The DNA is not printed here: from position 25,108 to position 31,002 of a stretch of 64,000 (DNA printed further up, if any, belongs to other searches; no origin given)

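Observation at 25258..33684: NfeD/YqiJ–flotillin pair followed by a 1864-aa coiled-coil protein carrying a single MoxR/AAA_5 ATPase module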

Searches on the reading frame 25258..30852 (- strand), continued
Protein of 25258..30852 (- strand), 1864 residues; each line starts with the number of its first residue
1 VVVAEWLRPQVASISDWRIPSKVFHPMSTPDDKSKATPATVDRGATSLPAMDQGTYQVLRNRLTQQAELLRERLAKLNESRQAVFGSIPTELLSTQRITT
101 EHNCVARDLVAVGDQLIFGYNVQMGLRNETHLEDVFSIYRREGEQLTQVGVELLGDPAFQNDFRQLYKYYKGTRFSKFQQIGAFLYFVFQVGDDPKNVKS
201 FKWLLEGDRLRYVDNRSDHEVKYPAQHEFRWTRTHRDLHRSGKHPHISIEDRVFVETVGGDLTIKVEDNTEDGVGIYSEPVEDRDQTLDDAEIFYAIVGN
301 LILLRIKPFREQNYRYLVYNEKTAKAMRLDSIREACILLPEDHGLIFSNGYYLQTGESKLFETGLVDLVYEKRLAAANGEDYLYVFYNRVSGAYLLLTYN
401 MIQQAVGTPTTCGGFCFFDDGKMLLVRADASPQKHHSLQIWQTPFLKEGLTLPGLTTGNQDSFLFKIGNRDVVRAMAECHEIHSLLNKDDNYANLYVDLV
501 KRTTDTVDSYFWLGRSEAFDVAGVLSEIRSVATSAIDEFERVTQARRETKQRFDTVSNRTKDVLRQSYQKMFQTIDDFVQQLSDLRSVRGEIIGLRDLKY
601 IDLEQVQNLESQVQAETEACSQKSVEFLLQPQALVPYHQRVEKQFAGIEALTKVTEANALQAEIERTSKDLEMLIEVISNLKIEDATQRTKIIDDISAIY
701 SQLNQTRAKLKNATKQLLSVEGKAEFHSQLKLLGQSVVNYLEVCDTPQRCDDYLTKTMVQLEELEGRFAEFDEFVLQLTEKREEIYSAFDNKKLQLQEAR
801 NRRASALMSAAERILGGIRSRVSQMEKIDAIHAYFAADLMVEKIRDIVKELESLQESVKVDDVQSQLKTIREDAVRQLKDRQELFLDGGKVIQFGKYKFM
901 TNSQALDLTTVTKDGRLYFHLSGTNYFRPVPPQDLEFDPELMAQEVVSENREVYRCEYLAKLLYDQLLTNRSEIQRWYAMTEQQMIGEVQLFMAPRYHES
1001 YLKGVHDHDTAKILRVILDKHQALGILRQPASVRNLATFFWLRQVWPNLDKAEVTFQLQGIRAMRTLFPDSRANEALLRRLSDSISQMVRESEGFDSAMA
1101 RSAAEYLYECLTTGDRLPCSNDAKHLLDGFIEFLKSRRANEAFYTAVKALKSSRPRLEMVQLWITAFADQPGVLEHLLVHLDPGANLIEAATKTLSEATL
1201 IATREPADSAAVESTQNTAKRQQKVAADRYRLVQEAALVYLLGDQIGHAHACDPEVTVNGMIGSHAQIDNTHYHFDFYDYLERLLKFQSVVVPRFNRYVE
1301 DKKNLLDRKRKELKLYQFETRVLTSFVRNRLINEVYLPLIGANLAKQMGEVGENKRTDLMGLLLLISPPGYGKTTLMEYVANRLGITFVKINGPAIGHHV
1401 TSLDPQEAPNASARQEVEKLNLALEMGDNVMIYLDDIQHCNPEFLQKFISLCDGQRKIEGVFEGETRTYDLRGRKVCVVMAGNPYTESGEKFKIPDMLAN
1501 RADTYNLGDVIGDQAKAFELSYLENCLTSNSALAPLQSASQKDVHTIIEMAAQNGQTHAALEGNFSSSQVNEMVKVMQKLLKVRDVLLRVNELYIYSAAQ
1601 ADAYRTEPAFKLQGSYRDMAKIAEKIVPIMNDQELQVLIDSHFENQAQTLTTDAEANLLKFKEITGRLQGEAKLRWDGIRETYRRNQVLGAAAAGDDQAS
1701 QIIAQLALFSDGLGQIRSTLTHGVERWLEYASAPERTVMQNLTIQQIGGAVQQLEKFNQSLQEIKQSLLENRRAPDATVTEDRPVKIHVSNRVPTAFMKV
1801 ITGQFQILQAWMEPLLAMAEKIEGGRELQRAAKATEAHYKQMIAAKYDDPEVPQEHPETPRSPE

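Call 118: search_protein_families(library=pfam, proteins=[L040:5921-6508:+, L040:6650-7471:+, L040:2291-4060:+, L076:547-1896:-, L011:44-1330:+, L069:350-1159:-], max_evalue=0.01)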
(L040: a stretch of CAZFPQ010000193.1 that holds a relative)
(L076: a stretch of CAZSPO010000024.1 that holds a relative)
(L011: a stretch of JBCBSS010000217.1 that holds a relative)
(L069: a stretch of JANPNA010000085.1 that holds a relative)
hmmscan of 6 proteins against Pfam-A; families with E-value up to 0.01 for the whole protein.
L040:5921-6508:+ (195 aa): 1 family
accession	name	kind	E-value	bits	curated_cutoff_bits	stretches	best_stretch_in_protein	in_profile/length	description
PF05685.18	Uma2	-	1.6e-34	119.3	27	1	12-179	1-167/172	Putative restriction endonuclease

L040:6650-7471:+ (273 aa): 1 family
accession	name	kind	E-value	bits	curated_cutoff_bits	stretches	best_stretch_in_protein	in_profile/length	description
PF03544.19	TonB_C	-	1e-14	55.2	24.6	1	70-143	5-79/79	Gram-negative bacterial TonB protein C-terminal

L040:2291-4060:+ (589 aa): 1 family
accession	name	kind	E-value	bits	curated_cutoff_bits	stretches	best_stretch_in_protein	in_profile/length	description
PF00496.27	SBP_bac_5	-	3.1e-78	263.9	32.4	1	103-501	2-364/368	Bacterial extracellular solute-binding proteins, family 5 Middle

L076:547-1896:- (449 aa): 1 family
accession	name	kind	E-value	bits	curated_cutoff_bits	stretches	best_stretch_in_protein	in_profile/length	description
PF02417.20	Chromate_transp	-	2.1e-75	252.8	28.6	2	58-225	1-166/166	Chromate transporter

L011:44-1330:+ (428 aa): 1 family
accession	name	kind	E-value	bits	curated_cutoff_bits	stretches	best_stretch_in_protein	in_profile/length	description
PF04087.19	DUF389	-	6.6e-46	156.2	23.9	1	31-167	1-137/137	Domain of unknown function (DUF389)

L069:350-1159:- (269 aa): 1 family
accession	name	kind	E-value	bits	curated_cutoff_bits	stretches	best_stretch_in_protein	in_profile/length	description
PF00528.27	BPD_transp_1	-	1.1e-16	61.5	26.4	1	94-260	2-179/184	Binding-protein-dependent transport system inner membrane component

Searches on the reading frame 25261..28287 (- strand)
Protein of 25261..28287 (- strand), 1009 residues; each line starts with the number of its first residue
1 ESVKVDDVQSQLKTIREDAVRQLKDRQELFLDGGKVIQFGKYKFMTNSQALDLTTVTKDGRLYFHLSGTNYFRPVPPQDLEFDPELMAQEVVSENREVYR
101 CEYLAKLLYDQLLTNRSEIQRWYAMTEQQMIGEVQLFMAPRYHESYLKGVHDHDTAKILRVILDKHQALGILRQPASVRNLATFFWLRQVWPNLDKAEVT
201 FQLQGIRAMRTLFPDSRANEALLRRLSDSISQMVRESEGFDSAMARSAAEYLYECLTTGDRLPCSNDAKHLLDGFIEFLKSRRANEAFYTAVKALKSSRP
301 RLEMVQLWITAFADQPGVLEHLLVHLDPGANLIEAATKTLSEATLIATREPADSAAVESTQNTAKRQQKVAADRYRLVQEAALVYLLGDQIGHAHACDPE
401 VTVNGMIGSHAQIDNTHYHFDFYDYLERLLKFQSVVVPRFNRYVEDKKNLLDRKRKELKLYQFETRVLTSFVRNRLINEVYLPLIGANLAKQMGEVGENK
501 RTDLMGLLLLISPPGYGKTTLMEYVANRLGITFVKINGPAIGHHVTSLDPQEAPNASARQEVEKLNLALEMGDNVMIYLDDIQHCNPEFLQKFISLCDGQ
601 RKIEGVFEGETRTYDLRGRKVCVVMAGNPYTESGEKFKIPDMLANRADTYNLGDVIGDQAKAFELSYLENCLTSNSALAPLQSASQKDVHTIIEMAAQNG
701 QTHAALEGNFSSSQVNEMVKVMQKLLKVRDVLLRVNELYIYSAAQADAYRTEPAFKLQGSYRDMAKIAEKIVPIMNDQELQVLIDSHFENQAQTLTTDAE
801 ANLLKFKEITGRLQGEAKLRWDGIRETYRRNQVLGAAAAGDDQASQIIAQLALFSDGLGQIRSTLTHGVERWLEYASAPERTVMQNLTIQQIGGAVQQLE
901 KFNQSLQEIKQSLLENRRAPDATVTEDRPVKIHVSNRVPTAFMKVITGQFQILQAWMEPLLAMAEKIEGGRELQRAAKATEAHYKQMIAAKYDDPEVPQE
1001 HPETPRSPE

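Call 66: predict_structure(alignment_id=A3)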
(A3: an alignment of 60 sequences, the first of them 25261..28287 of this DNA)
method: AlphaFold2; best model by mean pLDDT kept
length: 1009 residues; sequences in the alignment: 60
mean_pLDDT: 82.6   pTM: 0.66
mean pLDDT of the five models: 82.6, 80.4, 79.5, 79.3, 79.0
residues with pLDDT >= 90: 480; 70-90: 307; 50-70: 182; < 50: 40
segments of 3 or more residues with pLDDT < 50: 919-938, 994-1009
pLDDT, mean of each block of 10 residues (from residue 1): 69 76 70 77 80 92 91 94 92 94 96 91 96 93 86 97 95 94 95 95 95 90 97 92 94 92 94 96 96 94 97 91 63 66 64 70 87 94 96 89 96 94 94 93 95 93 69 76 85 72 64 65 85 92 93 95 94 90 89 79 89 88 83 67 72 71 88 90 87 90 85 94 95 89 82 89 91 94 95 89 95 94 90 71 63 65 65 57 56 67 71 62 41 45 64 68 65 71 69 48 39
secondary structure, 60 per line:
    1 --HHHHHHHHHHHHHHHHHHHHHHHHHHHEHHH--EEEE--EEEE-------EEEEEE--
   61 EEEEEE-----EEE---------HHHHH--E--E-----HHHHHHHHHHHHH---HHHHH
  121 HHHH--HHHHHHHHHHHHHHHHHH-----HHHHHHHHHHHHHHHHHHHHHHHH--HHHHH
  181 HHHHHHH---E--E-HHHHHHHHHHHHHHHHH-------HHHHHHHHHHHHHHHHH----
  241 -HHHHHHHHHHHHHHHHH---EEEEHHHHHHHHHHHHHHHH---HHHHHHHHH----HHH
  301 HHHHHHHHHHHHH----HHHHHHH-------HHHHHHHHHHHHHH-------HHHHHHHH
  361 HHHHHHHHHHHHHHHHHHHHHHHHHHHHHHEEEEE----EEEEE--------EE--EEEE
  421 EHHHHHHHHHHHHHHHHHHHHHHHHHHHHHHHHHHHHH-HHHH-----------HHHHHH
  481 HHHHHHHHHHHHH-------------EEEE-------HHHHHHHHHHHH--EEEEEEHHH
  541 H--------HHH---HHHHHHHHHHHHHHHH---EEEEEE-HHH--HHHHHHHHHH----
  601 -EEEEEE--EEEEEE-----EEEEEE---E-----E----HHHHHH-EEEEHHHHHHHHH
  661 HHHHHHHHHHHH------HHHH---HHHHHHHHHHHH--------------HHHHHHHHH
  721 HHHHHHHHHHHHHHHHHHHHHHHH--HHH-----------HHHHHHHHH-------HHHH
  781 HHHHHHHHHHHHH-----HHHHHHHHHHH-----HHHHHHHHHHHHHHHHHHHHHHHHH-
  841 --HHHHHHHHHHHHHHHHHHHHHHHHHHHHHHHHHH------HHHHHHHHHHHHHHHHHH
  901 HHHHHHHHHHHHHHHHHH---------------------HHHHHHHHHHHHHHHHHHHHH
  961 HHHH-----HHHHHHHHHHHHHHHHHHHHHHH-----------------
elements in order (helices of 4 or more, strands of 3 or more residues): H3-29 E36-39 E42-45 E53-58 E61-66 E72-74 H84-88 H100-112 H116-124 H127-144 H150-173 H176-187 H196-212 H220-236 H242-258 E262-265 H266-281 H285-293 H298-313 H318-324 H332-345 H353-390 E391-395 E400-404 E417-421 H422-458 H460-463 H475-493 E507-510 H518-529 E532-537 H538-541 H556-571 E575-580 H587-596 E602-607 E610-615 E621-626 H641-646 E648-651 H652-672 H679-682 H686-697 H712-744 H761-769 H777-793 H799-809 H815-839 H843-876 H883-918 H940-964 H970-992
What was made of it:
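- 26245..26877 (-): AAA+ ATPase core (residues 1300-1510). Walker A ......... is at 26728-26754. Walker B LDD lies within YLDDIQ at 26539-26556. A sensor-1 Asn lies in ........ and a conserved Arg in ANRAD. The model has most 10-residue blocks of the core above pLDDT 80, with a beta-hairpin between helix 3 and strand 4 (call 66).
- On MoxR-type AAA+ (AAA_5/AAA_3; pre-sensor-1 hairpin clade): Model strands 602-607 and 610-615 lie between helix 587-596 and strand 621-626 (call 66).
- Closest known: MoxR-family AAA+ ATPases. Same: A beta-hairpin precedes strand 4 (call 66).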

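Call 68: fold_search(model_id=the predicted structure, library=pdb)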
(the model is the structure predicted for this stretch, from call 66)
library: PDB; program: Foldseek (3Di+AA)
matches with E <= 10: 634; with E <= 0.001: 101
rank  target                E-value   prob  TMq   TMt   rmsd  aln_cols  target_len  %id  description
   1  7pbl_C                2.6e-05  1.00  0.14  0.37  11.1       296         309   15  RuvAB branch migration motor complexed to the Holliday junction - RuvB AAA+ state s1 [t2 dataset] (released 2022-09-14)
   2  7x5b                  3.1e-05  1.00  0.15  0.37   9.1       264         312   14  Crystal structure of RuvB (released 2023-03-08)
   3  9gjw_7                3.7e-05  1.00  0.13  0.19  21.7       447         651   14  OCCM maturation intermediate stalled with an Arginine Finger mutation in Mcm2 (released 2025-03-05)
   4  9qhf_E                4.9e-05  1.00  0.14  0.45  11.3       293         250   17  NorQD complex state 3 from Jhaorihella thermophila (released 2026-03-25)
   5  9qh8_A                5.1e-05  1.00  0.18  0.61   7.1       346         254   14  reduced NorQ-NorD VWA domain complex from Paracoccus denitrificans (released 2026-03-25)
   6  7uiz_F                6.4e-05  1.00  0.13  0.22  15.9       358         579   15  ClpAP complex bound to ClpS N-terminal extension, class IIc (released 2022-11-09)
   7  8w0f_3                6.4e-05  1.00  0.13  0.19  19.2       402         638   10  Cryo-EM structure of a human MCM2-7 double hexamer on dsDNA (released 2024-10-02)
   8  7pbl_D                8.0e-05  1.00  0.15  0.41  14.7       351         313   12  RuvAB branch migration motor complexed to the Holliday junction - RuvB AAA+ state s1 [t2 dataset] (released 2022-09-14)
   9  9qh4_F                8.8e-05  1.00  0.18  0.59   7.8       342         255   15  NorQ hexamer from Paracoccus denitrificans (released 2026-03-25)
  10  9qh6_B                9.2e-05  1.00  0.18  0.59   7.5       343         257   15  NorQ in complex with NorD VWA domain from Paracoccus denitrificans (released 2026-03-25)
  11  9dx3_B                9.6e-05  1.00  0.15  0.37  11.4       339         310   13  EcRuvB 9-mer pre-assembly complex (released 2026-01-21)
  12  8kg6_3                1.3e-04  1.00  0.13  0.19  19.1       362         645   14  Yeast replisome in state I (released 2023-12-06)
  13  8q6p_3                1.3e-04  1.00  0.13  0.30  20.2       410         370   13  X. laevis CMG dimer bound to dimeric DONSON - MCM ATPase (released 2023-10-18)
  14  9qh8_F                1.3e-04  1.00  0.19  0.65   6.8       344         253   15  reduced NorQ-NorD VWA domain complex from Paracoccus denitrificans (released 2026-03-25)
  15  6l1q_A                1.6e-04  1.00  0.20  0.62   7.3       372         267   14  Crystal structure of AfCbbQ2, a MoxR AAA+-ATPase and CbbQO-type Rubisco activase from Acidithiobacillus ferrooxidans (released 2019-12-18)
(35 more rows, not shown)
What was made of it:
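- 26245..26877 (-): Foldseek best TM-scores (0.55-0.65) are to the MoxR-type ATPases NorQ and CbbQ (call 68).
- On MoxR-type AAA+ (AAA_5/AAA_3; pre-sensor-1 hairpin clade): NorQ/CbbQ TM 0.55-0.65, against 0.36-0.42 for full-length RuvB and 0.35-0.39 for spastin/Vps4 chains; two truncated RuvB chains of 146-173 residues also reach 0.60-0.64 (call 68).
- Closest known: MoxR-family AAA+ ATPases. Same: They give the best structural match to the AAA+ module (TM 0.55-0.65 normalised to NorQ or CbbQ, call 68).
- The AAA+ module is structurally closest to the MoxR-type chaperone ATPases NorQ and CbbQ (call 68).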

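Call 92: search_solved_structures(query=A3, max_evalue=0.001, show_alignments=2)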
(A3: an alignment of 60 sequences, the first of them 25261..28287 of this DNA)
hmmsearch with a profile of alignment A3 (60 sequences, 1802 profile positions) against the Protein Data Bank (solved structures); distinct sequences matched with E-value up to 0.001: 0.
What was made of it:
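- On MoxR-type AAA+ (AAA_5/AAA_3; pre-sensor-1 hairpin clade): The family profile has no PDB hit at E 0.001 or better (call 92).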
